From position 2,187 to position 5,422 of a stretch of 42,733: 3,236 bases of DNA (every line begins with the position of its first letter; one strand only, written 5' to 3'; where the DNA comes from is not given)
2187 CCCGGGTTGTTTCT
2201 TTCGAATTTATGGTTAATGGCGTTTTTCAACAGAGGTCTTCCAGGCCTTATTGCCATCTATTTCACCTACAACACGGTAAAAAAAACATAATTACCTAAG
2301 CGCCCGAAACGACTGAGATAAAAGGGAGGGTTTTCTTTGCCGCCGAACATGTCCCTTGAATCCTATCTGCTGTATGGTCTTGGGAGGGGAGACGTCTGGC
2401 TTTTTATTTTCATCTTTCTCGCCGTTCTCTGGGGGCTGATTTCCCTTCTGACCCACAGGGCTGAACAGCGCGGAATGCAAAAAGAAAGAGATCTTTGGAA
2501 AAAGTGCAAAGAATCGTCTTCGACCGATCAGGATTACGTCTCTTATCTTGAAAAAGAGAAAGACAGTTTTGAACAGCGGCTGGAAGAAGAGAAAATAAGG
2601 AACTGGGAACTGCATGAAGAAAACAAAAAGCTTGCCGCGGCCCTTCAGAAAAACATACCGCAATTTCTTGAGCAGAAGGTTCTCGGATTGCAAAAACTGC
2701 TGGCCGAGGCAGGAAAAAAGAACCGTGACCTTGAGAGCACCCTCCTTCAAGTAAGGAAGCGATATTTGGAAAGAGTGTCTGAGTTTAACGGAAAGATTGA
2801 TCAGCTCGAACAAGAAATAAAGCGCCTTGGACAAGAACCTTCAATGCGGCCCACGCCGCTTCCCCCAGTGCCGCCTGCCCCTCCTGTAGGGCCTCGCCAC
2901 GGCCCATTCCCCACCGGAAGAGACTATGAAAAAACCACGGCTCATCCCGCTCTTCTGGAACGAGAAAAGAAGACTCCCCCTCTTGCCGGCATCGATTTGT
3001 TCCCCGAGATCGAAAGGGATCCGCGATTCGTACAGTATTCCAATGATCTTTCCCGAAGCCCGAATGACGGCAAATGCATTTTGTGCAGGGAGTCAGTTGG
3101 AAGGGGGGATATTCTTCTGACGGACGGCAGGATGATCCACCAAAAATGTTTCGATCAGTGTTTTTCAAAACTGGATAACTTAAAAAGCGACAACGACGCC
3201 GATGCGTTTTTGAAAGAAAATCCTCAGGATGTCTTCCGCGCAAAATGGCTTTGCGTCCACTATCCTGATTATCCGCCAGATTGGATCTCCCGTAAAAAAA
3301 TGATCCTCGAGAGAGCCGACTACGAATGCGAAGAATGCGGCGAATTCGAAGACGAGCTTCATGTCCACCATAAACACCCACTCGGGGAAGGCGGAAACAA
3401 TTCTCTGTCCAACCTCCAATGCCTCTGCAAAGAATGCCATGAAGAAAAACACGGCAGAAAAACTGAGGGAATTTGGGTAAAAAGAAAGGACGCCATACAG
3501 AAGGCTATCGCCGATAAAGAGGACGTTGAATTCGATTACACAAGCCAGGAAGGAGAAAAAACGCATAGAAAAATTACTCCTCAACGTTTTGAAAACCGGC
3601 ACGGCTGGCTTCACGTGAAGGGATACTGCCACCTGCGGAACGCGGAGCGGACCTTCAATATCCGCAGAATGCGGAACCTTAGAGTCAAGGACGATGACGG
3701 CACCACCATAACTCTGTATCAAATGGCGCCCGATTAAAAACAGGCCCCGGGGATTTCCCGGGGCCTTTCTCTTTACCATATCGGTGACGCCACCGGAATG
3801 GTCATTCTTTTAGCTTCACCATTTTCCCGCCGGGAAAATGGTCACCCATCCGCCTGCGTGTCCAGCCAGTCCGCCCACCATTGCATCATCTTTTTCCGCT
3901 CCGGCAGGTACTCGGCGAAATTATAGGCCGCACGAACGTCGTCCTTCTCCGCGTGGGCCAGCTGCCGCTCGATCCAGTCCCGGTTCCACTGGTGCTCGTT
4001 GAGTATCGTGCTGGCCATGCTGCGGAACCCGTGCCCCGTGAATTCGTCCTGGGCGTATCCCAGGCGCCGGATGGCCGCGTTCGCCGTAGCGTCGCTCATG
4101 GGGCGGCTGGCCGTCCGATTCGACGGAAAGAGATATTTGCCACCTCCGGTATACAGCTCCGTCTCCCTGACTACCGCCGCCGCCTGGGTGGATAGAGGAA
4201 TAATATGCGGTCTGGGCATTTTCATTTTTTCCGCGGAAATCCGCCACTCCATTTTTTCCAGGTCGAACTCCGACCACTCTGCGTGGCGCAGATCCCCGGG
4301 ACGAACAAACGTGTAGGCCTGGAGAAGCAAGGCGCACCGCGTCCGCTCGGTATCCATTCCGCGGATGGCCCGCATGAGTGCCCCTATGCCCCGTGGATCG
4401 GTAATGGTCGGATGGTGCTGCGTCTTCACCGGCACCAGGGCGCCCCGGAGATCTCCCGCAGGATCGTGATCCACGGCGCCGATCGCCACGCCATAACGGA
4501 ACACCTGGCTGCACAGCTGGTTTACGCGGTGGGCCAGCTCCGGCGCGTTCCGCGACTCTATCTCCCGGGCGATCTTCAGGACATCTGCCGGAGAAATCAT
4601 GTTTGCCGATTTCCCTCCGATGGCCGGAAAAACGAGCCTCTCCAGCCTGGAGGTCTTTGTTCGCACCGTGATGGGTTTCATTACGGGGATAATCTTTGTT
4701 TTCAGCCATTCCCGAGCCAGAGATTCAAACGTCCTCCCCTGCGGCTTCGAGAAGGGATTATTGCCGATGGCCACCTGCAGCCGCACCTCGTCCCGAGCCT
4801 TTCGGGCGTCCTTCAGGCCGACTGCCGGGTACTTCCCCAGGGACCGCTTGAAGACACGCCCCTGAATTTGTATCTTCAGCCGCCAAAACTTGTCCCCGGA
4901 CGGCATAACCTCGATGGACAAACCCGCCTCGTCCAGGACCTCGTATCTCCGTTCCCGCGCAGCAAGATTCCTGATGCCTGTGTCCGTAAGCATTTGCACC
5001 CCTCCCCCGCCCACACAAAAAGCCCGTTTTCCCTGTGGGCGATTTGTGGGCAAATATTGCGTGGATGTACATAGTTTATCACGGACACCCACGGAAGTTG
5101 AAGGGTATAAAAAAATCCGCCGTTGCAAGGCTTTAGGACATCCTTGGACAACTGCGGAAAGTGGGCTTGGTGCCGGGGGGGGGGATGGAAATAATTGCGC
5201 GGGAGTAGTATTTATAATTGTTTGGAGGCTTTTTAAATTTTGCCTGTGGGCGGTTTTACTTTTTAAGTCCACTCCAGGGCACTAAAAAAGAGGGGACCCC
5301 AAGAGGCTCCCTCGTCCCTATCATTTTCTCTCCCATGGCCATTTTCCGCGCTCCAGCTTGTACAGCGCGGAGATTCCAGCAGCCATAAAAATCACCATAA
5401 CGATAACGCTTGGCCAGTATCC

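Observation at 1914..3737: Repressor-linked two-gene cassette: a 4-TM protein plus a membrane-tethered coiled-coil/zinc-finger/HNH/WYL-like nuclease, a candidate exclusion or abortive-infection system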

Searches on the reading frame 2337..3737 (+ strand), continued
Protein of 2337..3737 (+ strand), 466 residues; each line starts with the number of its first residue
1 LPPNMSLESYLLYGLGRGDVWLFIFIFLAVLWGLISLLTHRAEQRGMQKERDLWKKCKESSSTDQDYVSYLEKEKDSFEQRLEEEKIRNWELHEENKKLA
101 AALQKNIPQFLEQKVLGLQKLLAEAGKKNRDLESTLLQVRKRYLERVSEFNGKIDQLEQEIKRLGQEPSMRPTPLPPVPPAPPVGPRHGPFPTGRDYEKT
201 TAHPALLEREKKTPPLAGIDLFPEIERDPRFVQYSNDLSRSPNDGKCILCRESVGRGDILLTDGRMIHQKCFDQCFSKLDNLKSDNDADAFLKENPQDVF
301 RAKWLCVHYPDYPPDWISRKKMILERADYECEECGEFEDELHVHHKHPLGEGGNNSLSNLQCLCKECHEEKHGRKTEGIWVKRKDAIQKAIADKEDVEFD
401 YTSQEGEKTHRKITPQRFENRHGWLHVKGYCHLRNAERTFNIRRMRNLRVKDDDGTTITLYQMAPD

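Call 69: fold_search(model_id=the predicted structure, library=viral)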
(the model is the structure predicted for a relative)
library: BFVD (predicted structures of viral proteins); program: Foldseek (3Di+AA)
matches with E <= 10: 1105; with E <= 0.001: 10
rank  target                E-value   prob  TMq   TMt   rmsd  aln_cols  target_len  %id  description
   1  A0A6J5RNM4            8.0e-05  1.00  0.15  0.71   4.8        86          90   20  WYL domain containing protein [uncultured Caudovirales phage]
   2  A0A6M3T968            1.6e-04  1.00  0.15  0.59  14.3       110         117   13  (no name in the UniProt tables at hand)
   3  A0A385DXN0            3.2e-04  0.93  0.10  0.18  17.6       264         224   12  HNH endonuclease [Streptomyces phage Comrade]
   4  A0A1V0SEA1            3.8e-04  1.00  0.12  0.48   7.6        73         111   34  HNH endonuclease [Indivirus ILV1]
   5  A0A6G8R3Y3            5.0e-04  1.00  0.14  0.42   8.9        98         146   13  Uncharacterized protein [Proteus phage Privateer]
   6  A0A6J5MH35            5.3e-04  1.00  0.14  0.48  10.8        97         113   16  Uncharacterized protein [uncultured Caudovirales phage]
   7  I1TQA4                6.2e-04  1.00  0.13  0.47   5.1        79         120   25  (no name in the UniProt tables at hand)
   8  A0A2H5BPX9            7.8e-04  1.00  0.12  0.67   1.4        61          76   21  WYL domain-containing protein [Vibrio phage Vp_R1]
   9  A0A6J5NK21            9.2e-04  1.00  0.12  0.53   2.4        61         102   38  HNHc domain containing protein [uncultured Caudovirales phage]
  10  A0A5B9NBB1            9.7e-04  1.00  0.11  0.45  15.5        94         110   15  Uncharacterized protein [Escherichia phage Paul]
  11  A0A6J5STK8            1.1e-03  1.00  0.13  0.41  13.3       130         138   27  McrA Restriction endonuclease [uncultured Caudovirales phage]
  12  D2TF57                1.3e-03  1.00  0.11  0.37  22.1       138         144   21  (no name in the UniProt tables at hand)
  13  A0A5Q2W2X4            1.3e-03  1.00  0.12  0.30  13.6       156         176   20  (no name in the UniProt tables at hand)
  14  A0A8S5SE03            1.4e-03  1.00  0.11  0.36  15.6       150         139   21  NinG recombination protein [Siphoviridae sp. ctnpt50]
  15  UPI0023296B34         1.9e-03  1.00  0.11  0.56   3.7        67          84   21  (no name look-up for this kind of identifier)
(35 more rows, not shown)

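Call 77: search_protein_families(library=pfam, proteins=[L004:4843-5460:-, L004:5602-6603:-, L004:6964-7662:+, L005:4092-4520:+, L005:4542-5099:+, L005:5405-5761:+, L005:6133-6993:+, L005:8602-8994:+, L005:9534-9926:+, L005:10164-11027:+], max_evalue=0.001)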
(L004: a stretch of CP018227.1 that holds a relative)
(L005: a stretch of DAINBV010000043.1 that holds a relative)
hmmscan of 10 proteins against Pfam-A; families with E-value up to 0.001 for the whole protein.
L004:4843-5460:- (205 aa): 1 family
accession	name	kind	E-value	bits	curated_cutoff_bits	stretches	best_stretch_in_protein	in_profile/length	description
PF00149.33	Metallophos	-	5.7e-08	33.9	21.5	1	4-135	1-112/191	Calcineurin-like phosphoesterase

L004:5602-6603:- (333 aa): 2 families
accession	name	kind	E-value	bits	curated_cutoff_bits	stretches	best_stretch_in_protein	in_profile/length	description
PF25583.1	WCX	-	1.1e-10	42.1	23.9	1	259-322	8-68/76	WCX domain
PF13280.12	WYL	-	2e-08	34.5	21.8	1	163-223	4-70/70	WYL domain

L004:6964-7662:+ (232 aa): 2 families
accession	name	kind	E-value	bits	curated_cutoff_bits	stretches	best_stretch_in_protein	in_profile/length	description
PF13610.12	DDE_Tnp_IS240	-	1.8e-38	132.3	27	1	77-204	2-136/139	DDE domain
PF00665.32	rve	-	2.9e-08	34.3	32.6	1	77-147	6-81/102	Integrase core domain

L005:4092-4520:+ (142 aa): 0 families

L005:4542-5099:+ (185 aa): 0 families

L005:5405-5761:+ (118 aa): 1 family
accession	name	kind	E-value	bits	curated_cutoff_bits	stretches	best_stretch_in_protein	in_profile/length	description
PF05973.20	Gp49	-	2.2e-22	79.4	23.9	1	24-110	1-89/90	Phage derived protein Gp49-like (DUF891)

L005:6133-6993:+ (286 aa): 4 families
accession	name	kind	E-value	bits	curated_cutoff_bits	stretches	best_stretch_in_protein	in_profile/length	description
PF02518.31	HATPase_c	-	2.2e-29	102.6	26.4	1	177-281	1-109/111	Histidine kinase-, DNA gyrase B-, and HSP90-like ATPase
PF00512.31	HisKA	-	6.6e-17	61.8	26.9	1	70-133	2-64/66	His Kinase A (phospho-acceptor) domain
PF13581.12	HATPase_c_2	-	0.00085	19.8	27.4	0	185-276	39-124/127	Histidine kinase-like ATPase domain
PF13589.12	HATPase_c_3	-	0.00094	19.6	25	0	183-235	4-55/137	Histidine kinase-, DNA gyrase B-, and HSP90-like ATPase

L005:8602-8994:+ (130 aa): 1 family
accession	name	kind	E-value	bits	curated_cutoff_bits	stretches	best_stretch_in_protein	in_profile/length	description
PF07883.17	Cupin_2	-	2.3e-09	37.3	27.2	1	55-124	2-69/70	Cupin domain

L005:9534-9926:+ (130 aa): 1 family
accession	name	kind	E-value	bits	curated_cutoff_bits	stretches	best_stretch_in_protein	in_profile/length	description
PF05168.19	HEPN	-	1.1e-15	58.3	22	1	11-127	4-116/117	HEPN domain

L005:10164-11027:+ (287 aa): 1 family
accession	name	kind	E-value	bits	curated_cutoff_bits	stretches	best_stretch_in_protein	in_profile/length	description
PF00226.36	DnaJ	-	1.2e-05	25.8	27.8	1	36-82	11-55/63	DnaJ domain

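Call 83: search_protein_families(library=padloc, alignment_id=A2, max_evalue=0.000001)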
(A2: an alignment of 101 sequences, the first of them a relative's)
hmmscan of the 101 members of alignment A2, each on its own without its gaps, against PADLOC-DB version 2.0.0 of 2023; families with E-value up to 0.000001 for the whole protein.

A. member 1, L004:1878-2747:- (289 aa): 0 families

B. families by the number of members that match (of 101 scanned): 25 families
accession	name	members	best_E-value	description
PDLC01096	C3a212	2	1.9e-09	SNc+LTD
PDLC02960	RT-Protease_XI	2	3.5e-09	single gene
PDLC01995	RtcR_PspF2--CARF_AAA_HTH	1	6.4e-113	-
PDLC01993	RtcR--CARF_AAA_HTH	1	1.3e-52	-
PDLC01994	RtcR_PspF1--CARF_AAA_HTH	1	7.1e-52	-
PDLC01652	WYL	1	2.2e-22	"CAS-I,CAS-II,CAS-III,CAS-IV,CAS-V,CAS-VI; associated_signaling"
PDLC04135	mad3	1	1.1e-21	mads_3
PDLC01457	WYL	1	2.6e-21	"CAS-I,CAS-II,CAS-III,CAS-IV,CAS-V,CAS-VI; associated_signaling"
PDLC01766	Cas3c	1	1.7e-18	-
PDLC04134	mad2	1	2.9e-13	mads_2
PDLC03859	LmuB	1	1.2e-11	-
PDLC00091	GajA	1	1.9e-10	AAA ATPase domain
PDLC01720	Csa3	1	4e-10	Csa3_1_CAS-I-II-III-IV-V-VI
PDLC01438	Csa3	1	1.2e-09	"CAS-I,CAS-II,CAS-III,CAS-IV,CAS-V,CAS-VI; associated_signaling"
PDLC02959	RT-Protease_XI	1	1.5e-09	single gene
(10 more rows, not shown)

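Call 84: search_protein_families(library=phrogs, proteins=[L001:9542-10156:+, L001:10277-10480:+, L003:9412-9897:+, L003:10121-11839:+], max_evalue=0.01)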
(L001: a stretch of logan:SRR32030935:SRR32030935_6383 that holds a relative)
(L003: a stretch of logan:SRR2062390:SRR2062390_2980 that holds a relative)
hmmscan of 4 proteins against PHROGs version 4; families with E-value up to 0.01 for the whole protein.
L001:9542-10156:+ (205 aa): 1 family
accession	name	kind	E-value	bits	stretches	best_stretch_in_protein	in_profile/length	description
phrog_3243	-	unknown function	1.2e-24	88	1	10-203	3-190/293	-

L001:10277-10480:+ (68 aa): 1 family
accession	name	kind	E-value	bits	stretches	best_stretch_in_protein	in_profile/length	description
phrog_3243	-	unknown function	3.9e-08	33.8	1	2-44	234-275/293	-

L003:9412-9897:+ (162 aa): 0 families

L003:10121-11839:+ (573 aa): 10 families
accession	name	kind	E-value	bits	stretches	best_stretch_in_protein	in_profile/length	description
phrog_3940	-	unknown function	5.2e-98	330.2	1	1-543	4-532/537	-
phrog_8323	-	unknown function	1.6e-23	84.1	1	2-338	51-405/623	-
phrog_9802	-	unknown function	3.4e-13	50.4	2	2-49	5-52/438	-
phrog_5836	-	unknown function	1.4e-12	47.4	1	201-299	268-355/1071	-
phrog_7507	-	unknown function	1.2e-06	29.2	1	3-46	5-48/483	-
phrog_8066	-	unknown function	1.7e-05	24.9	0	249-316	384-451/522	-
phrog_293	-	moron, auxiliary metabolic gene and host takeover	3.4e-05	23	0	250-317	568-629/1058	ABC transporter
phrog_11225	-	unknown function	4.8e-05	24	1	9-67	10-68/229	-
phrog_4747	-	unknown function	8.4e-05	22.8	1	160-298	245-383/610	-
phrog_1499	-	unknown function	0.0056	17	0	2-46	5-49/427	-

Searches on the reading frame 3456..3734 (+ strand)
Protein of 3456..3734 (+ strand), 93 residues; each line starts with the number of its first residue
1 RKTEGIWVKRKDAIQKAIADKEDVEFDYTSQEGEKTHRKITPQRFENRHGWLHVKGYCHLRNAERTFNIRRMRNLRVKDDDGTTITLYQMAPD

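Call 59: search_solved_structures(query=window:3456-3734:+, max_evalue=0.1, show_alignments=4)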
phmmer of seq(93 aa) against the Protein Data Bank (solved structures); distinct sequences matched with E-value up to 0.1: 10.
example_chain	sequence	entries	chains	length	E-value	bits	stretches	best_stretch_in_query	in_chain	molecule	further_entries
6sj9_A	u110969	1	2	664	5.7e-05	26.3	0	13-76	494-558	Proteasome accessory factor B/C (PafBC)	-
8bns_A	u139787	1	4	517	7e-05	26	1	11-75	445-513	AAA ATPase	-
8bnv_A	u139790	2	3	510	0.0021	21.3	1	13-76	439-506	AAA family ATPase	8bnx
7tb5_A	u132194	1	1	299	0.0083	19.4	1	15-76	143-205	WYL domain-containing protein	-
1u8y_A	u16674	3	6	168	0.017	18.3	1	14-86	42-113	Ras-related protein Ral-A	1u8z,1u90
1uad_A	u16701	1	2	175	0.018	18.3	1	14-86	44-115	Ras-related protein Ral-A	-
2a78_A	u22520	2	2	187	0.021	18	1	14-86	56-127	Ras-related protein Ral-A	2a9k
6p0i_B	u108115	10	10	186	0.022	18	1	14-86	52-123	Ras-related protein Ral-A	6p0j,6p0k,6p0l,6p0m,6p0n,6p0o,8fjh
2bov_A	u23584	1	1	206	0.022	18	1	14-86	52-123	RAS-RELATED PROTEIN RAL-A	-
1zc3_A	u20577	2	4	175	0.092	16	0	14-86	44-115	Ras-related protein Ral-A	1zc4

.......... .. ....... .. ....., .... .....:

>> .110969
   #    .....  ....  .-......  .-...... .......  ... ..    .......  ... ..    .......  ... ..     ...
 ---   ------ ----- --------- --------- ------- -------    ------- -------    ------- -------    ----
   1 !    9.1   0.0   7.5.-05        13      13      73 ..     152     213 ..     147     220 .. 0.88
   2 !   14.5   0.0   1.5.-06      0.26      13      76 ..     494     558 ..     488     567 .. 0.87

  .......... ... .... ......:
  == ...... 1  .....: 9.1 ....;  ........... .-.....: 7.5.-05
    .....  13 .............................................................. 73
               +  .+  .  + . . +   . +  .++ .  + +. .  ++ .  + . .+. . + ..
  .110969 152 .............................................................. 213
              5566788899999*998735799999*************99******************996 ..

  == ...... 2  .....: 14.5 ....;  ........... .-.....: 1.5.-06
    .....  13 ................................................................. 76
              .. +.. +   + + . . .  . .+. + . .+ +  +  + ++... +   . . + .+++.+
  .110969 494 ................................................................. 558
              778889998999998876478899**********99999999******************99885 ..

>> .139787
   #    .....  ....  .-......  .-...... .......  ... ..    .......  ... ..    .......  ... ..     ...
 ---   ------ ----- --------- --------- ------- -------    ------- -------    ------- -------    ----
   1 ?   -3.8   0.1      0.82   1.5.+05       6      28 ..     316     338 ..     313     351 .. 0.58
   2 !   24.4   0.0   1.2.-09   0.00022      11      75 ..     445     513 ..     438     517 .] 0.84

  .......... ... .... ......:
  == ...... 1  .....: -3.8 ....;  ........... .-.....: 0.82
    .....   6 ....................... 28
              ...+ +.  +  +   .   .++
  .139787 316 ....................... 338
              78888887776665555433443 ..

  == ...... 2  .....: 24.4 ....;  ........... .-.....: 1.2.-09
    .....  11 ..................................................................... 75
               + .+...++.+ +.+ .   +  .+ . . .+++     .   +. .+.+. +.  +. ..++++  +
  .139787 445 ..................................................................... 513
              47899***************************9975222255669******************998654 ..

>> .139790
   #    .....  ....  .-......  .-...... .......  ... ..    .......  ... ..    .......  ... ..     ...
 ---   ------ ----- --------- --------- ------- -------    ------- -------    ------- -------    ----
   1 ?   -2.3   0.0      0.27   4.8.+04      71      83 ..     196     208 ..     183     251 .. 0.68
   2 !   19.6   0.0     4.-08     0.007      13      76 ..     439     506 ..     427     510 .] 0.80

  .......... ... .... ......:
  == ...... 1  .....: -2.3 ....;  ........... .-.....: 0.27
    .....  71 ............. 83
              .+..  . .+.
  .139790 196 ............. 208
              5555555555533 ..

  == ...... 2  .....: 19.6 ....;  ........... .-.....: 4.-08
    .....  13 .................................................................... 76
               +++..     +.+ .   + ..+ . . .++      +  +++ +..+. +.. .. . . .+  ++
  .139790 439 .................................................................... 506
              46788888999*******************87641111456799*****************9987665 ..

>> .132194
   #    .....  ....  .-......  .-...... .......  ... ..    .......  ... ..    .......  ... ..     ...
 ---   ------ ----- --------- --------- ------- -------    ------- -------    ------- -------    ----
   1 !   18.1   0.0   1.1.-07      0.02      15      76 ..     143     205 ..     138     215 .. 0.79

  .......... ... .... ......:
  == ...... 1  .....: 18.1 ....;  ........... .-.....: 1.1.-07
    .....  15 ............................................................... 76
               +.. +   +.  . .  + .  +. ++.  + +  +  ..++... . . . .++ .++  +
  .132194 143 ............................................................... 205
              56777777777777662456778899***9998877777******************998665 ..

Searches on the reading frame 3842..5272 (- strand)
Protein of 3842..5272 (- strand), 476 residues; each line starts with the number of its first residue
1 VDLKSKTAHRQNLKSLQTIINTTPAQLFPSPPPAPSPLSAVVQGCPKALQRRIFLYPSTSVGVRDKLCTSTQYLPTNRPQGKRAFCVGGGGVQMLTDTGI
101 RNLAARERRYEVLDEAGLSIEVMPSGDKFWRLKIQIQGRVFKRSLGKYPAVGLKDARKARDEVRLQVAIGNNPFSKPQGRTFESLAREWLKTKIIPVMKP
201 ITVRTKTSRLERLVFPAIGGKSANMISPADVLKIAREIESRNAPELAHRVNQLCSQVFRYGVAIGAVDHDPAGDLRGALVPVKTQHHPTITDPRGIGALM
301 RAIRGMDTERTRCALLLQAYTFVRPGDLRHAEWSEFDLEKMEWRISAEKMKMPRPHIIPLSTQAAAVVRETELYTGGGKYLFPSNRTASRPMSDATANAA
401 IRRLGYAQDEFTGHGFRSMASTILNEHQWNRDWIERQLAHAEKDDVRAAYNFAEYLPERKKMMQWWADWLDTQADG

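Call 3: search_protein_families(library=pfam, proteins=[window:3842-5272:-], max_evalue=1)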
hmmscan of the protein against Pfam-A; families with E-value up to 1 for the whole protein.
window:3842-5272:- (476 aa): 4 families
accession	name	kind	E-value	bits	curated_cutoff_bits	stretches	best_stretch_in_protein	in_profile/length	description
PF22022.2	Phage_int_M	-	9.5e-25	87.1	27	1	182-278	1-96/96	Phage integrase central domain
PF00589.27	Phage_integrase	-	1.6e-23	83.8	27.1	1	297-451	9-166/172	Phage integrase family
PF13356.12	Arm-DNA-bind_3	-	7.2e-16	58.5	27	1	95-174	1-77/83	Arm DNA-binding domain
PF14659.12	Phage_int_SAM_3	-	0.0026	18.4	22.6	1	181-233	1-52/58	Phage integrase, N-terminal SAM-like domain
